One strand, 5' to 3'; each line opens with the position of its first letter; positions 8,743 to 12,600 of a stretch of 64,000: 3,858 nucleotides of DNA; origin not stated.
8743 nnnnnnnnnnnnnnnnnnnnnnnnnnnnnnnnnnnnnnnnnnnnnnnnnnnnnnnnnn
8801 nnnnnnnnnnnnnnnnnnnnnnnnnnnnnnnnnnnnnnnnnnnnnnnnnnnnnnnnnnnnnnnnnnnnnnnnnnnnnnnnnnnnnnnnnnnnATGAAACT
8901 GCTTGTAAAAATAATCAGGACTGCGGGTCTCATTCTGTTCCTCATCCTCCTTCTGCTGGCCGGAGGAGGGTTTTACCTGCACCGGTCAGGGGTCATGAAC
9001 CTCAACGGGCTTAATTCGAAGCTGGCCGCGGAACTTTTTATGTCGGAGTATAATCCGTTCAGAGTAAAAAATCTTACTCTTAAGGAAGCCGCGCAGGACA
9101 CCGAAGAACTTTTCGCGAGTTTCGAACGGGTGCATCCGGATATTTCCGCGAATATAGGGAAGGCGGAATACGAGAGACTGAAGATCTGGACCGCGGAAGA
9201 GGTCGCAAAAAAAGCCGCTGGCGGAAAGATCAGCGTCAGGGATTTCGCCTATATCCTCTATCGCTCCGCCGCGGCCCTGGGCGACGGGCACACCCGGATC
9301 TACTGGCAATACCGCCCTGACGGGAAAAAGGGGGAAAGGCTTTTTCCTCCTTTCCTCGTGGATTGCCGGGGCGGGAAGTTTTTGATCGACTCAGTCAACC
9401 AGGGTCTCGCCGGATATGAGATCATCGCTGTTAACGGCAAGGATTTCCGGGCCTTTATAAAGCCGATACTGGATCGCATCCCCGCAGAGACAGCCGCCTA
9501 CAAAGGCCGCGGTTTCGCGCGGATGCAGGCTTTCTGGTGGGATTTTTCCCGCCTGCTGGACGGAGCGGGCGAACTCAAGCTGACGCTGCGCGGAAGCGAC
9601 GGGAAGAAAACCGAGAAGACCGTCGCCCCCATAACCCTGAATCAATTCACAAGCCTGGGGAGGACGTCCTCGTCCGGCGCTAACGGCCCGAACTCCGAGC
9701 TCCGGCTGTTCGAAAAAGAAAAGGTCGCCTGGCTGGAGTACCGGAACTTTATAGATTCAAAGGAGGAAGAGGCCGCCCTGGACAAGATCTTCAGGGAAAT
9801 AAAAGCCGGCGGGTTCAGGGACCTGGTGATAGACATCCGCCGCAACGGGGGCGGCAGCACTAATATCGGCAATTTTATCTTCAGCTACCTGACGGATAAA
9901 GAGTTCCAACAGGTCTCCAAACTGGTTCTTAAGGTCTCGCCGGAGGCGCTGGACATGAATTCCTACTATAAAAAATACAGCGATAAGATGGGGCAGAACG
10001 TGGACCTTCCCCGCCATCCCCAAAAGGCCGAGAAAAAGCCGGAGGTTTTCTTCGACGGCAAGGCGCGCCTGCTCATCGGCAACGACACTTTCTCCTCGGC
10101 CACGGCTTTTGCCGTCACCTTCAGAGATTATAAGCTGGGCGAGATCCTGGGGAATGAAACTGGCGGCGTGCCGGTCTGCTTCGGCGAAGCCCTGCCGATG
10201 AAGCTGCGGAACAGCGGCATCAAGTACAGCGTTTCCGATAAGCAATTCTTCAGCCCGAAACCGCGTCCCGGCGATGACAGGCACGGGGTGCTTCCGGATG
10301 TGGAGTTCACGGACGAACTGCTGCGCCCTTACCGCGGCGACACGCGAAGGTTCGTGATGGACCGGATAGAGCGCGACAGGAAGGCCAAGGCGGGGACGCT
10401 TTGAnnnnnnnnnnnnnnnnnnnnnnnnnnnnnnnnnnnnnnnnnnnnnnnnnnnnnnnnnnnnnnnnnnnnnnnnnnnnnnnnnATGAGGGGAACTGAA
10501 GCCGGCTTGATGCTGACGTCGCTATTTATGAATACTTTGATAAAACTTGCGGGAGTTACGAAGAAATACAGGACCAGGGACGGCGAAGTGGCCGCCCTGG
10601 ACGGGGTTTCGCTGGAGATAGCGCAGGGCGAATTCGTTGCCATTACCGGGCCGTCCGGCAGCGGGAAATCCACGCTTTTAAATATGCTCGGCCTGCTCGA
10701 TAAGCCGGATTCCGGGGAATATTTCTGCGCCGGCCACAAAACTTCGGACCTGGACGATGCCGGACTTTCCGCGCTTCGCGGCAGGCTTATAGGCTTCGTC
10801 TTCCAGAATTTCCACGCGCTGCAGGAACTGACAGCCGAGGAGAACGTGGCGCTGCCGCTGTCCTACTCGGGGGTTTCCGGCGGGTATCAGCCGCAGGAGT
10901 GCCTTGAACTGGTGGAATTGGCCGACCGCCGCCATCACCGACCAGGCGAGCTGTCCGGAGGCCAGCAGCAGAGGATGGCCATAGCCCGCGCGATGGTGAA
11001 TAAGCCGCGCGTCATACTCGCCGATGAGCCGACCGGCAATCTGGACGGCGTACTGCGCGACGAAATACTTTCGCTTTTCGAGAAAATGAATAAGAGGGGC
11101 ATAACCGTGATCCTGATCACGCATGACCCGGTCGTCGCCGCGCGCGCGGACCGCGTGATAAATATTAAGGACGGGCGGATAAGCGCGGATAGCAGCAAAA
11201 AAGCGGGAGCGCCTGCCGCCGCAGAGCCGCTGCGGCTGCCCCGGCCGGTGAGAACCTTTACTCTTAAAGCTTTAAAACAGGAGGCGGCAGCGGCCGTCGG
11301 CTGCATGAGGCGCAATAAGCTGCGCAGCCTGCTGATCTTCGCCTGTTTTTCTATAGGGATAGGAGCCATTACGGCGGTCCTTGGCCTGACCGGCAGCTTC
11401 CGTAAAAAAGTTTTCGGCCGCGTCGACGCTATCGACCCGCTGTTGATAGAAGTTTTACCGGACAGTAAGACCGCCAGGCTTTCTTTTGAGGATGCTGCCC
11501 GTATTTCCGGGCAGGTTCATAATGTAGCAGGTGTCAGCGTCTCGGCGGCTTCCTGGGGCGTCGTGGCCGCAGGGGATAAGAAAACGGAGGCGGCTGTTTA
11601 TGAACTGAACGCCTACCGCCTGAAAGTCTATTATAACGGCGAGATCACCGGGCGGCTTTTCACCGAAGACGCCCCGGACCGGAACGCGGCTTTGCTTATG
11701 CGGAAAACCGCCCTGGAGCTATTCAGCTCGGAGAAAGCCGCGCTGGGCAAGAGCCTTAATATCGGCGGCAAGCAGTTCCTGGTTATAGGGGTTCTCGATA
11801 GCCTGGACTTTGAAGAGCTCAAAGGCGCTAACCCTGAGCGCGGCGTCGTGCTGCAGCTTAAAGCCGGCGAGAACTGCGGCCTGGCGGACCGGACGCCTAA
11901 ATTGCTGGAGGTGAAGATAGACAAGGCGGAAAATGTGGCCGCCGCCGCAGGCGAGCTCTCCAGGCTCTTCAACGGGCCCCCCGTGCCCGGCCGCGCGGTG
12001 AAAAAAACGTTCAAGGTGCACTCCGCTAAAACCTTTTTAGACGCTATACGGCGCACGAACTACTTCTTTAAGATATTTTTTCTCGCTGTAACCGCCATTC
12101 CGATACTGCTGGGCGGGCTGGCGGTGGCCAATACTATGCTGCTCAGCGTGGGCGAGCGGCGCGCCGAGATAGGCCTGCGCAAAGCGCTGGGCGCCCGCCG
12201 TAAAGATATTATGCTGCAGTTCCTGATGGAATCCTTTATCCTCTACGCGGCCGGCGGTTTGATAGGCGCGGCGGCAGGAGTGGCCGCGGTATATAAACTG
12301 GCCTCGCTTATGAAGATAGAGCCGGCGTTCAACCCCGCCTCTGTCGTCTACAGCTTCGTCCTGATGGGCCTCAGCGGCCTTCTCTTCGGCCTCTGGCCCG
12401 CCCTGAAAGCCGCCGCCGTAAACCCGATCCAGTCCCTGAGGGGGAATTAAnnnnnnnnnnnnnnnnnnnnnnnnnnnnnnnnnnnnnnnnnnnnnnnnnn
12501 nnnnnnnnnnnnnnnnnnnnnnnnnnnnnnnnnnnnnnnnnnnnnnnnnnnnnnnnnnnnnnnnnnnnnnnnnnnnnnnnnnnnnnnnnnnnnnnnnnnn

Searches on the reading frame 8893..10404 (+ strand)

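Call 84: search_protein_families(library=pfam, proteins=[window:8893-10404:+], max_evalue=0.0001)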
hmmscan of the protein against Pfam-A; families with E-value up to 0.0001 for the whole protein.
window:8893-10404:+ (503 aa): 1 family
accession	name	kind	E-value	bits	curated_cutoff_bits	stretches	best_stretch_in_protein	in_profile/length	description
PF03572.23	Peptidase_S41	-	5.6e-17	62.2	24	1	277-471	1-164/165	Peptidase family S41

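Call 105: search_protein_families(library=ncbifam, proteins=[L014:13925-16585:-, L014:16655-17347:-, L014:17307-17984:-, L014:12365-13912:-, L014:11536-12108:-], max_evalue=0.00001)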
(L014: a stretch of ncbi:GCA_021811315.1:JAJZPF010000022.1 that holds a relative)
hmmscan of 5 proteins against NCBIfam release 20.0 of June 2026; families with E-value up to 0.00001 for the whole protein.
L014:13925-16585:- (886 aa): 4 families
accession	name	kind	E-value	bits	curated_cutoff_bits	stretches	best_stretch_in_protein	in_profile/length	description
NF038151.1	lanthi_synth_III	equivalog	1.3e-221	738.3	575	1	9-870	2-833/833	class III lanthionine synthetase LanKC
NF038150.1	lanthi_synth_IV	equivalog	1.1e-173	579.8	650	1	44-875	1-846/851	class IV lanthionine synthetase LanL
TIGR03897.1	lanti_2_LanM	subfamily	1.1e-18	66.4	304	1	630-833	690-892/932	type 2 lanthipeptide synthetase LanM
NF047741.1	antiphage_MADS6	equivalog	1.1e-07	30.8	460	0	224-313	494-576/612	methylation-associated defense system protein kinase MAD6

L014:16655-17347:- (230 aa): 1 family
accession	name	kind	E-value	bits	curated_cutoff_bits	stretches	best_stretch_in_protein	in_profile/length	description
NF049997.1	LiaG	equivalog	5.4e-07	29.1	285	1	25-222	8-209/286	LiaG family protein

L014:17307-17984:- (225 aa): 0 families

L014:12365-13912:- (515 aa): 160 families (the best 25 are shown)
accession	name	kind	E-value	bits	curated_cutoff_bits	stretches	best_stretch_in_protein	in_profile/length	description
NF045998.1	cleave_ABC_plasm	equivalog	5.8e-42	143.8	500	1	23-499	161-659/673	Mbov_0121 family peptidase domain-containing ABC transporter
TIGR02203.1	MsbA_lipidA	equivalog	5.1e-39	134.2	602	1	8-499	8-527/572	lipid A export permease/ATP-binding protein MsbA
TIGR03796.1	NHLM_micro_ABC1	equivalog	7.2e-33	113.7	853.3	1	28-386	167-538/710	NHLP family bacteriocin export ABC transporter peptidase/permease/ATPase subunit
TIGR02204.1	MsbA_rel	hypoth_equivalog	1.1e-31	110.1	780.4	1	5-499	9-533/576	ABC transporter, permease/ATP-binding protein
TIGR01846.1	type_I_sec_HlyB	subfamily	1.3e-29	103.1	725.55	1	28-499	152-650/694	type I secretion system permease/ATPase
TIGR02868.1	CydC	equivalog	1.3e-28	100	329.05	1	138-499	136-528/530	thiol reductant ABC exporter subunit CydC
TIGR03375.1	type_I_sec_LssB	subfamily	1.6e-27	96.1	693.1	1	143-499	274-660/696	type I secretion system permease/ATPase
TIGR03797.1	NHLM_micro_ABC2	equivalog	3.4e-26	91.9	709.4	1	21-383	142-509/686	NHLP bacteriocin export ABC transporter permease/ATPase subunit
TIGR02857.1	CydD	equivalog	6.6e-26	91.3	435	1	26-502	14-518/529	thiol reductant ABC exporter subunit CydD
TIGR00958.1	3a01208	subfamily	1.1e-25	90.1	874.6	1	108-382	254-536/711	antigen peptide transporter 2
TIGR01193.1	bacteriocin_ABC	subfamily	1.3e-24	86.7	523.85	1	27-499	168-667/708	peptide cleavage/export ABC transporter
NF008381.0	PRK11176.1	equivalog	1.8e-24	86.1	867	1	9-382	20-398/582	lipid A ABC transporter ATP-binding protein/permease MsbA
NF000167.2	ABCF_Lsa_all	exception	1e-22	80.8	750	1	328-504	310-481/492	Lsa family ABC-F type ribosomal protection protein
NF000355.4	ribo_prot_ABC_F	equivalog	5.2e-22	78.4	380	1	318-508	304-492/499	ribosomal protection-like ABC-F family protein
TIGR01189.1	ccmA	equivalog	5.3e-22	78.5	131.6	1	332-498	5-183/198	heme ABC exporter ATP-binding protein CcmA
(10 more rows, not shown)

L014:11536-12108:- (190 aa): 0 families

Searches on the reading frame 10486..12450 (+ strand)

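Call 84: search_protein_families(library=pfam, proteins=[window:10486-12450:+], max_evalue=0.0001)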
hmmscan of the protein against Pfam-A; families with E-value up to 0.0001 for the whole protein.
window:10486-12450:+ (654 aa): 6 families
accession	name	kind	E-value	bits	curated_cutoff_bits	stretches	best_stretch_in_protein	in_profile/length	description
PF00005.33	ABC_tran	-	1.1e-31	110.7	25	1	38-183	1-136/137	ABC transporter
PF02687.27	FtsX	-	3e-20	72.9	25.5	1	536-647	4-120/120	FtsX-like permease C-terminal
PF12704.14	MacB_PCD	-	2.4e-17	64.3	27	1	282-493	2-206/207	MacB-like periplasmic core domain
PF13304.12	AAA_21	-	5.6e-08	33.6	27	0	50-71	1-22/304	AAA domain, putative AbiEii toxin, Type IV TA system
PF02463.25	SMC_N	-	4.1e-05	23.5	40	0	144-228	125-212/220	RecF/RecN/SMC N terminal domain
PF13555.12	AAA_29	-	4.6e-05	23.5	27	0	39-65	13-39/61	P-loop containing region of AAA domain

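Call 105: search_protein_families(library=ncbifam, proteins=[L014:13925-16585:-, L014:16655-17347:-, L014:17307-17984:-, L014:12365-13912:-, L014:11536-12108:-], max_evalue=0.00001)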
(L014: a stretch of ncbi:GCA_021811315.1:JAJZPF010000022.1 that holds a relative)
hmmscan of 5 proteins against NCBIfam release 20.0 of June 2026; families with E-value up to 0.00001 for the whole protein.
L014:13925-16585:- (886 aa): 4 families
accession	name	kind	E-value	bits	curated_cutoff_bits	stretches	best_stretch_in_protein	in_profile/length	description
NF038151.1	lanthi_synth_III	equivalog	1.3e-221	738.3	575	1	9-870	2-833/833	class III lanthionine synthetase LanKC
NF038150.1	lanthi_synth_IV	equivalog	1.1e-173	579.8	650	1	44-875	1-846/851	class IV lanthionine synthetase LanL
TIGR03897.1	lanti_2_LanM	subfamily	1.1e-18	66.4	304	1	630-833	690-892/932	type 2 lanthipeptide synthetase LanM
NF047741.1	antiphage_MADS6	equivalog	1.1e-07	30.8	460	0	224-313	494-576/612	methylation-associated defense system protein kinase MAD6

L014:16655-17347:- (230 aa): 1 family
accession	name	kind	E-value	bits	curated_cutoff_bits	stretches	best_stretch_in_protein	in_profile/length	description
NF049997.1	LiaG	equivalog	5.4e-07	29.1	285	1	25-222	8-209/286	LiaG family protein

L014:17307-17984:- (225 aa): 0 families

L014:12365-13912:- (515 aa): 160 families (the best 25 are shown)
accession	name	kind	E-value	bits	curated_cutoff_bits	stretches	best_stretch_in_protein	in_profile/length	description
NF045998.1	cleave_ABC_plasm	equivalog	5.8e-42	143.8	500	1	23-499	161-659/673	Mbov_0121 family peptidase domain-containing ABC transporter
TIGR02203.1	MsbA_lipidA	equivalog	5.1e-39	134.2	602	1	8-499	8-527/572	lipid A export permease/ATP-binding protein MsbA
TIGR03796.1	NHLM_micro_ABC1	equivalog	7.2e-33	113.7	853.3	1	28-386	167-538/710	NHLP family bacteriocin export ABC transporter peptidase/permease/ATPase subunit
TIGR02204.1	MsbA_rel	hypoth_equivalog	1.1e-31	110.1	780.4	1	5-499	9-533/576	ABC transporter, permease/ATP-binding protein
TIGR01846.1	type_I_sec_HlyB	subfamily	1.3e-29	103.1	725.55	1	28-499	152-650/694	type I secretion system permease/ATPase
TIGR02868.1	CydC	equivalog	1.3e-28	100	329.05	1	138-499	136-528/530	thiol reductant ABC exporter subunit CydC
TIGR03375.1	type_I_sec_LssB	subfamily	1.6e-27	96.1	693.1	1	143-499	274-660/696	type I secretion system permease/ATPase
TIGR03797.1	NHLM_micro_ABC2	equivalog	3.4e-26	91.9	709.4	1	21-383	142-509/686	NHLP bacteriocin export ABC transporter permease/ATPase subunit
TIGR02857.1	CydD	equivalog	6.6e-26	91.3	435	1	26-502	14-518/529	thiol reductant ABC exporter subunit CydD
TIGR00958.1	3a01208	subfamily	1.1e-25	90.1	874.6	1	108-382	254-536/711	antigen peptide transporter 2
TIGR01193.1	bacteriocin_ABC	subfamily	1.3e-24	86.7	523.85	1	27-499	168-667/708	peptide cleavage/export ABC transporter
NF008381.0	PRK11176.1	equivalog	1.8e-24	86.1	867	1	9-382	20-398/582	lipid A ABC transporter ATP-binding protein/permease MsbA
NF000167.2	ABCF_Lsa_all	exception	1e-22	80.8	750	1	328-504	310-481/492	Lsa family ABC-F type ribosomal protection protein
NF000355.4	ribo_prot_ABC_F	equivalog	5.2e-22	78.4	380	1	318-508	304-492/499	ribosomal protection-like ABC-F family protein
TIGR01189.1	ccmA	equivalog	5.3e-22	78.5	131.6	1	332-498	5-183/198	heme ABC exporter ATP-binding protein CcmA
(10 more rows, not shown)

L014:11536-12108:- (190 aa): 0 families
